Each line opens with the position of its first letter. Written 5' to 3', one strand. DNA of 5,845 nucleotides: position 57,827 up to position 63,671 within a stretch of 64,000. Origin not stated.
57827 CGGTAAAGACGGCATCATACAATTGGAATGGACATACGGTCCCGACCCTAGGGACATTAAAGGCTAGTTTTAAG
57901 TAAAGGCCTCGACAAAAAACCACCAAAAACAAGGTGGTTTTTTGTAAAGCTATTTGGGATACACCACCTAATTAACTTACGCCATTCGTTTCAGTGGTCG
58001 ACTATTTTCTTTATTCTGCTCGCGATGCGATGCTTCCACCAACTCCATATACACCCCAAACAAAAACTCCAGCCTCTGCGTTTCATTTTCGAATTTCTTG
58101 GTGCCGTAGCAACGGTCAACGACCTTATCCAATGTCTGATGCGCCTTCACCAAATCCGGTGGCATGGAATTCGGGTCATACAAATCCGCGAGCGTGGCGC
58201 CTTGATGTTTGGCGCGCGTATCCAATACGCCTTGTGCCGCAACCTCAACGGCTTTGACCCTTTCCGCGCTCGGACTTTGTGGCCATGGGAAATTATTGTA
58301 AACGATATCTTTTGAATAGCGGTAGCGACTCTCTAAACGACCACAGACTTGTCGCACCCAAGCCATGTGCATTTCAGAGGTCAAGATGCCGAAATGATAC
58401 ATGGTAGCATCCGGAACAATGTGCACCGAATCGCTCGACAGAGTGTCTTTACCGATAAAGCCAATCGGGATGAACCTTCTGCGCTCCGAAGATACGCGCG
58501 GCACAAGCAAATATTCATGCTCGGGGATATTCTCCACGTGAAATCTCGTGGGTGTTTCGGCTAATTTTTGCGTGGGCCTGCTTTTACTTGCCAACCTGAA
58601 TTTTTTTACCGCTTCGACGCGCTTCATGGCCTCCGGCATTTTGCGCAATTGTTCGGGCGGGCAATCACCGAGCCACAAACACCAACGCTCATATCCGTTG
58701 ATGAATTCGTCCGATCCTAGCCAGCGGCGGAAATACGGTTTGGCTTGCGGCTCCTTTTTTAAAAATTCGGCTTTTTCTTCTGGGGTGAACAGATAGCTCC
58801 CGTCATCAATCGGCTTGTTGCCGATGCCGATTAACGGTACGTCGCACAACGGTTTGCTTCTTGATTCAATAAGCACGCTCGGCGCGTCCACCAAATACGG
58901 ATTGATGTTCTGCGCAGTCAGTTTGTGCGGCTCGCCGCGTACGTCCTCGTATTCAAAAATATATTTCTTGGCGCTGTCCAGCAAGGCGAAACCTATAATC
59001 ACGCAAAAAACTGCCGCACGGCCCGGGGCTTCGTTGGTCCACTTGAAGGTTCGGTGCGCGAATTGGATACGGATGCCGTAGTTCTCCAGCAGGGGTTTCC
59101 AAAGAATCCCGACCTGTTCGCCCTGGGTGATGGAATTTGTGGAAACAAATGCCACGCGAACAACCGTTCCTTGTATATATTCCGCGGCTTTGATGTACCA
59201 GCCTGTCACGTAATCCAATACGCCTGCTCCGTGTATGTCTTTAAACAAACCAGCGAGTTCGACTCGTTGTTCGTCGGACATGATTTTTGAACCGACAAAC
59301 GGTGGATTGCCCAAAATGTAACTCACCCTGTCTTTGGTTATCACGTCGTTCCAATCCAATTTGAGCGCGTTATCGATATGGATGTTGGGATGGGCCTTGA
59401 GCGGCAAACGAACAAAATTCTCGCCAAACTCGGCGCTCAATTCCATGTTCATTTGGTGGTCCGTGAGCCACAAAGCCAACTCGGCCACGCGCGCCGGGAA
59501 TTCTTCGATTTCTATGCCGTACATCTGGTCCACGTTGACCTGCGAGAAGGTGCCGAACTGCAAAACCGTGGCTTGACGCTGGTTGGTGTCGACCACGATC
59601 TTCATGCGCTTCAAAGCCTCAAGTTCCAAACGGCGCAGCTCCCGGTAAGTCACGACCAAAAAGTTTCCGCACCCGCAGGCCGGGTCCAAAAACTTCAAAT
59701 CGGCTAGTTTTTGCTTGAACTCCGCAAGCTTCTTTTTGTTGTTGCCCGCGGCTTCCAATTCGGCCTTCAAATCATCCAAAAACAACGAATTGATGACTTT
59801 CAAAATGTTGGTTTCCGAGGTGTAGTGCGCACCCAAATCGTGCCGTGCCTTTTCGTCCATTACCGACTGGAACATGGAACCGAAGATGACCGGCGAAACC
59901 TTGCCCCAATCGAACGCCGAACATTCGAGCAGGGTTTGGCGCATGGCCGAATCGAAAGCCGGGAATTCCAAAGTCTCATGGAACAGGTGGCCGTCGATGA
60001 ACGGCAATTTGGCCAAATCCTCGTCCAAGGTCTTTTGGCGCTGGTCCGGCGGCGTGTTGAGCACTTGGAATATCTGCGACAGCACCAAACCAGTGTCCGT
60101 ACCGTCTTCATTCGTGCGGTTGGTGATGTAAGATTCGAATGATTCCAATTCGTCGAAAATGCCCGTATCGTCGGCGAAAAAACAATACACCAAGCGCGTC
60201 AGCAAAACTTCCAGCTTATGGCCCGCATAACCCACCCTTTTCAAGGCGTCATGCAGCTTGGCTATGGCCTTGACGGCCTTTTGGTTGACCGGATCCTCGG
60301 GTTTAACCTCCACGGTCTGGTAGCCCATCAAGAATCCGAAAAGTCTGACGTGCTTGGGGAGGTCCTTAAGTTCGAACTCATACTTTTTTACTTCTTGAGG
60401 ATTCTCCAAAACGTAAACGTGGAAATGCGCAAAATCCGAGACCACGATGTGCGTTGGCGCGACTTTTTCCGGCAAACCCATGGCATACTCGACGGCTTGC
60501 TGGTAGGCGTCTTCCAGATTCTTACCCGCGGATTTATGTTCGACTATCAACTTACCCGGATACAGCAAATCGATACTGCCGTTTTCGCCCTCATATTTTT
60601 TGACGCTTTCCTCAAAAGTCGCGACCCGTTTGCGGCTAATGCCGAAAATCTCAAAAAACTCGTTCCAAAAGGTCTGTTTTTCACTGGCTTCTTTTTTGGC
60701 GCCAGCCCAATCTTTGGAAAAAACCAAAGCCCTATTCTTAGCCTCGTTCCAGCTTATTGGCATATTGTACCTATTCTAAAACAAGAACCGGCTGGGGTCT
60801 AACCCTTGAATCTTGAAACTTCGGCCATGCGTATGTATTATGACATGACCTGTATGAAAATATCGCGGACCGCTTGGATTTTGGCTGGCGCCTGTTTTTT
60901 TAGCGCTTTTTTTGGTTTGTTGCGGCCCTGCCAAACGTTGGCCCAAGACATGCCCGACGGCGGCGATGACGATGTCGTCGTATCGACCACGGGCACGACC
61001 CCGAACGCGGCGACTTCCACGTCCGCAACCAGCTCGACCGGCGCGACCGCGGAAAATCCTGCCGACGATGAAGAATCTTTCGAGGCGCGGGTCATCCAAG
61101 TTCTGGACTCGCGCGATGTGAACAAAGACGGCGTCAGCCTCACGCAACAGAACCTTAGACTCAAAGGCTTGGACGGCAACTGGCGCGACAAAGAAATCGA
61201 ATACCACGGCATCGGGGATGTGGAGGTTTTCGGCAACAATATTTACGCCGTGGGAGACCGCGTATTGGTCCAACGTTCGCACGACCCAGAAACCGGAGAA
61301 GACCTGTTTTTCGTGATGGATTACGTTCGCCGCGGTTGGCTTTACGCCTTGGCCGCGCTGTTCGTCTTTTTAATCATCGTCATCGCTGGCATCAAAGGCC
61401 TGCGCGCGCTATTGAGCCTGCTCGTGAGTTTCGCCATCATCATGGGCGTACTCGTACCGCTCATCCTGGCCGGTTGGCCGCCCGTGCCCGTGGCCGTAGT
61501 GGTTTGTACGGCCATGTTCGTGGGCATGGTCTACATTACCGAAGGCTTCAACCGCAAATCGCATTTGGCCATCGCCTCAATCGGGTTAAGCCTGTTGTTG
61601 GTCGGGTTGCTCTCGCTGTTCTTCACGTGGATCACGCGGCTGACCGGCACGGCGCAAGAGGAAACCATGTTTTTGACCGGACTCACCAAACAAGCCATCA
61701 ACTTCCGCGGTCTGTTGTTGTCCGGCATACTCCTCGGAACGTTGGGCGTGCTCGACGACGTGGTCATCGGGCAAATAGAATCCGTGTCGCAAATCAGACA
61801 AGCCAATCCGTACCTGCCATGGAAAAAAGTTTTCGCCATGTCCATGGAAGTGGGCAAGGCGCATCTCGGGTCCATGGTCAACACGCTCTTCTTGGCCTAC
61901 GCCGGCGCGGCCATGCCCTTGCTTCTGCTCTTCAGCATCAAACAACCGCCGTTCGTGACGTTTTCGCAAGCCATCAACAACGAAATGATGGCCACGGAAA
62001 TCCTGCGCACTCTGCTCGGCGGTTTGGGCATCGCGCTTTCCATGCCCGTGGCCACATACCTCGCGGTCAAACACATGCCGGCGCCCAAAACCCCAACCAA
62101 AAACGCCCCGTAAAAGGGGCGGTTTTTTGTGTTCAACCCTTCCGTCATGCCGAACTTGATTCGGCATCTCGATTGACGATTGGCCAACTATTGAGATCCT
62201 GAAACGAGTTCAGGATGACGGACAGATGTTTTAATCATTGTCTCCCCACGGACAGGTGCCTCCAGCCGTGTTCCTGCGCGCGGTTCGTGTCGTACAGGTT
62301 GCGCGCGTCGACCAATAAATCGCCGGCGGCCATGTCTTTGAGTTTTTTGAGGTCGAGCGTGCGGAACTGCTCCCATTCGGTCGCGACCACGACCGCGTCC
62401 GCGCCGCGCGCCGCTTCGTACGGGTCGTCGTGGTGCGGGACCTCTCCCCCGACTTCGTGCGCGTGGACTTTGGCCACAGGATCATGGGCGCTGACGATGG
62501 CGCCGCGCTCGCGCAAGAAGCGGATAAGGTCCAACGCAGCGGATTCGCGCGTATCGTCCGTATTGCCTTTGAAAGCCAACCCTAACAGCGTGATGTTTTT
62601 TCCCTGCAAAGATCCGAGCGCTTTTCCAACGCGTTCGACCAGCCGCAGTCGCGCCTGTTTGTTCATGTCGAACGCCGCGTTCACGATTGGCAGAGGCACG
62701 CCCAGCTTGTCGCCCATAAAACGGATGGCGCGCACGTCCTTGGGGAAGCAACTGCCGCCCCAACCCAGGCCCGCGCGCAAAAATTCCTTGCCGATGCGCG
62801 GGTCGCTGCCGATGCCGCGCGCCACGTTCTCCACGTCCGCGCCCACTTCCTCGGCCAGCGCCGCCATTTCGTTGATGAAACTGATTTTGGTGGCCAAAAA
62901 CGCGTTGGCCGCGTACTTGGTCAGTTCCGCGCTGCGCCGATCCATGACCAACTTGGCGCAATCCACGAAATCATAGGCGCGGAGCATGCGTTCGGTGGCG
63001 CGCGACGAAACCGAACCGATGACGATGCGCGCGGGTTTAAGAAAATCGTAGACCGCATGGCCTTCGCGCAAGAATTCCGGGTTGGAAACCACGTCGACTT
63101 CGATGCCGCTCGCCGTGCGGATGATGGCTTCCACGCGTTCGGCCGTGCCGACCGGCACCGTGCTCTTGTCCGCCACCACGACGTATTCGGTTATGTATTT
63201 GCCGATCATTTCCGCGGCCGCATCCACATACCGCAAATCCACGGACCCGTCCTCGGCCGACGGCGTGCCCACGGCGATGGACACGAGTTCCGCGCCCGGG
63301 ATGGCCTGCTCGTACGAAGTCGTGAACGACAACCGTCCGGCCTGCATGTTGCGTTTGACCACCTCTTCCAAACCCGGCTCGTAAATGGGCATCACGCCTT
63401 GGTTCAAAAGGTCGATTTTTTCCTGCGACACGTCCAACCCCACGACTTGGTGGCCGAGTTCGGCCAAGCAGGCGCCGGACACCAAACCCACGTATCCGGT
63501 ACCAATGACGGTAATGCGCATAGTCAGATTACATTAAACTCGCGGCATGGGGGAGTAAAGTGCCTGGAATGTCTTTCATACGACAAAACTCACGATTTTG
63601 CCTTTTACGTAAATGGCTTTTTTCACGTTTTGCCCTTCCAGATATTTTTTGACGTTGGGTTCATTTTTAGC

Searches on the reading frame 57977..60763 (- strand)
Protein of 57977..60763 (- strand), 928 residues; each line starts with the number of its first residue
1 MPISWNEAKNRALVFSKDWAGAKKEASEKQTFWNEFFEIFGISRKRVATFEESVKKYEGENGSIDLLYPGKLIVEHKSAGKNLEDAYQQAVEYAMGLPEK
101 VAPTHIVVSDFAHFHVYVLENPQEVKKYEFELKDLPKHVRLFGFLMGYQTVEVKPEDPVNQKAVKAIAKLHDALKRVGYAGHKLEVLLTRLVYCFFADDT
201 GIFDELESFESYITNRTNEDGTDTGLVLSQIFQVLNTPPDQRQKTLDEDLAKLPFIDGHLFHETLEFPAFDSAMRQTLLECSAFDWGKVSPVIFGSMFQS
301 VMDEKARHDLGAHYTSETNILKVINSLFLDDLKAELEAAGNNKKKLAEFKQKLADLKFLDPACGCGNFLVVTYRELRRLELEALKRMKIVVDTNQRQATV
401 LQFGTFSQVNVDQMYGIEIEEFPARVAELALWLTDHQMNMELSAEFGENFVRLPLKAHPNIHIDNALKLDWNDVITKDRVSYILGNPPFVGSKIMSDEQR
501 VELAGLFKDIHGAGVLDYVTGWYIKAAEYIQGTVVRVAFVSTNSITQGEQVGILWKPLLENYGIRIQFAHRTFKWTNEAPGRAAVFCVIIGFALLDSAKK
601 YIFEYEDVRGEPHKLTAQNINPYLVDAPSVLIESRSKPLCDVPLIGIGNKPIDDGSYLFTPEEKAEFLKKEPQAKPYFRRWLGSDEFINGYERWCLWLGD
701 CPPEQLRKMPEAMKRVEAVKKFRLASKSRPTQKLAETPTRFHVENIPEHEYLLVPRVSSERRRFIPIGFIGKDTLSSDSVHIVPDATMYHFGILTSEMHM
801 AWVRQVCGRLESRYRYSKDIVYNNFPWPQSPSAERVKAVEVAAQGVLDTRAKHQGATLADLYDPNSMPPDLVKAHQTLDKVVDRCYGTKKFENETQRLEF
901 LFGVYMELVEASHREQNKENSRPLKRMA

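Call 43: search_protein_families(library=pfam, proteins=[window:57977-60763:-], max_evalue=0.001)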
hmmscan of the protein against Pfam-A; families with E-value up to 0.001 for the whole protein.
window:57977-60763:- (928 aa): 7 families
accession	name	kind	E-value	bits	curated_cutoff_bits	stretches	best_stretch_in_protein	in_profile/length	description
PF20473.4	MmeI_Mtase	-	5.7e-93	311.3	27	1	336-603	1-258/259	MmeI, DNA-methyltransferase domain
PF20466.3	MmeI_TRD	-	9.3e-77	257.5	27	1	627-829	2-206/207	MmeI, target recognition domain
PF20464.3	MmeI_N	-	3.6e-35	122.4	27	1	12-176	3-180/181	MmeI, N-terminal domain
PF20467.3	MmeI_C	-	5.1e-30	104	27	1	834-910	4-80/83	MmeI, C-terminal domain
PF20465.4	MmeI_hel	-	4.3e-20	72.7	27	1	182-261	1-75/75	MmeI, helicase spacer domain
PF07669.17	Eco57I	-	5.9e-06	26.9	25.3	1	413-509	2-104/171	Eco57I restriction-modification methylase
PF02384.22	N6_Mtase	-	0.00053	19.9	20.4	0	355-492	47-138/311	N-6 DNA Methylase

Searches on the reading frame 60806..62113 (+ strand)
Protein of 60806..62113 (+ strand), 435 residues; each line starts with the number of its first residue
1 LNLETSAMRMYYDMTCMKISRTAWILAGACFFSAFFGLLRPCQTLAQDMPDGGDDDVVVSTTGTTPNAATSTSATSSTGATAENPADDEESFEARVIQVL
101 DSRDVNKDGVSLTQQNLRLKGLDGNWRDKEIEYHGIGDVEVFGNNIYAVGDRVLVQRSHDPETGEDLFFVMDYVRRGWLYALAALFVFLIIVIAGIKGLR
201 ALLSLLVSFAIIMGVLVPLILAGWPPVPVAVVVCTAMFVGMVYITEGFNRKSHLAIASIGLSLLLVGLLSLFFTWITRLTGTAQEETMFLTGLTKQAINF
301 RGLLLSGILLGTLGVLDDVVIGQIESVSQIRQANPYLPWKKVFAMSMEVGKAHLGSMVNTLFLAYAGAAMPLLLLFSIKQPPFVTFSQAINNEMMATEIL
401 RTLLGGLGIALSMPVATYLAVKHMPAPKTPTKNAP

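Call 88: search_protein_families(library=pfam, proteins=[window:60806-62113:+], max_evalue=0.0001)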
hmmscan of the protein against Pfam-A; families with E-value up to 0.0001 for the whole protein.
window:60806-62113:+ (435 aa): 1 family
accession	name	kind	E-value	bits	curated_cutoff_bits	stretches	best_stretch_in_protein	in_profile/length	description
PF07907.16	YibE_F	-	1.5e-64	218.3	27.2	1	179-420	1-239/241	YibE/F-like protein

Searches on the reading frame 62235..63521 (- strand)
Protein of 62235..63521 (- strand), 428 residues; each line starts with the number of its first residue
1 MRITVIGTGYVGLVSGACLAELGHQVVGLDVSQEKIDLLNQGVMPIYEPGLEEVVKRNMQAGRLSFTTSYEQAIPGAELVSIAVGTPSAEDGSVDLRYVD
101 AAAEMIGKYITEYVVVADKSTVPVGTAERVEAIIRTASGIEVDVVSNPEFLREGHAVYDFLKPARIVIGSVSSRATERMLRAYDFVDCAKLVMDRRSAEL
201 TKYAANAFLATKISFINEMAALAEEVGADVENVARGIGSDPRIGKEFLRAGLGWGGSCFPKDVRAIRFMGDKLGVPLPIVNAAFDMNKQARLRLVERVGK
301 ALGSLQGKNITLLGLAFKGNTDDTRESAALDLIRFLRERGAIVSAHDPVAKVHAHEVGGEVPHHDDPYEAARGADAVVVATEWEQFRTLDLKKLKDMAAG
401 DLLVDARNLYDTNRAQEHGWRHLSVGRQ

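Call 88: search_protein_families(library=pfam, proteins=[window:62235-63521:-], max_evalue=0.0001)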
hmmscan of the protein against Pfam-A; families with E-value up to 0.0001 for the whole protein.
window:62235-63521:- (428 aa): 4 families
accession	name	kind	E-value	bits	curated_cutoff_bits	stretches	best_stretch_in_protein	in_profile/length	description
PF03721.20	UDPG_MGDP_dh_N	-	4.8e-65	219.1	27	1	1-178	1-183/187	UDP-glucose/GDP-mannose dehydrogenase family, NAD binding domain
PF00984.24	UDPG_MGDP_dh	-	1.9e-36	124.5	25.4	1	196-288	1-93/94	UDP-glucose/GDP-mannose dehydrogenase family, central domain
PF03720.21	UDPG_MGDP_dh_C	-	2e-32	112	30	1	312-411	2-102/103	UDP-glucose/GDP-mannose dehydrogenase family, UDP binding domain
PF03807.23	F420_oxidored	-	4e-05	24.6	21.6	0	366-408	52-93/94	NADP oxidoreductase coenzyme F420-dependent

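Call 97: find_encoding_contigs(protein=window:62235-63521:-, flank=10000, max_places=2)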
Protein window:62235-63521:- (428 aa): 1 contig read that carries it; 1 place shown.
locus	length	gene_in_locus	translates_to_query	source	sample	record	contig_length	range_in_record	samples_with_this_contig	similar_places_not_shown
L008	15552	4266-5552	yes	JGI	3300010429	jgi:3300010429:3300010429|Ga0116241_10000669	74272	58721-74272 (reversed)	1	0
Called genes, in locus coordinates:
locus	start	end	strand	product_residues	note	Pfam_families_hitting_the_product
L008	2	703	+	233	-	?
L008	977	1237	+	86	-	PF00076:RRM_1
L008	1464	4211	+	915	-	PF00133:tRNA-synt_1, PF09334:tRNA-synt_1g, PF13603:tRNA-synt_1_2, PF00133:tRNA-synt_1 (weak), PF08264:Anticodon_1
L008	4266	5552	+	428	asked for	PF03721:UDPG_MGDP_dh_N, PF00984:UDPG_MGDP_dh, PF03720:UDPG_MGDP_dh_C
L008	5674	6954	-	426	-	PF07907:YibE_F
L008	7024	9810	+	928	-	PF20464:MmeI_N, PF20465:MmeI_hel, PF20473:MmeI_Mtase, PF07669:Eco57I (weak), PF20466:MmeI_TRD, PF20467:MmeI_C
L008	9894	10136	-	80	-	PF09954:DUF2188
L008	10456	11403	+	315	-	PF00890:FAD_binding_2 (faint), PF01134:GIDA (faint), PF01266:DAO (faint), PF07992:Pyr_redox_2, PF12831:FAD_oxidored (weak), PF13450:NAD_binding_8 (weak), PF13738:Pyr_redox_3, PF00070:Pyr_redox, +1 more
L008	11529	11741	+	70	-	-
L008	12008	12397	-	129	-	-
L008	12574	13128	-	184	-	PF10026:DUF2268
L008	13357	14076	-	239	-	PF01522:Polysacc_deac_1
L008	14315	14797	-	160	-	PF22526:DUF7000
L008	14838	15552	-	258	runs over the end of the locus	-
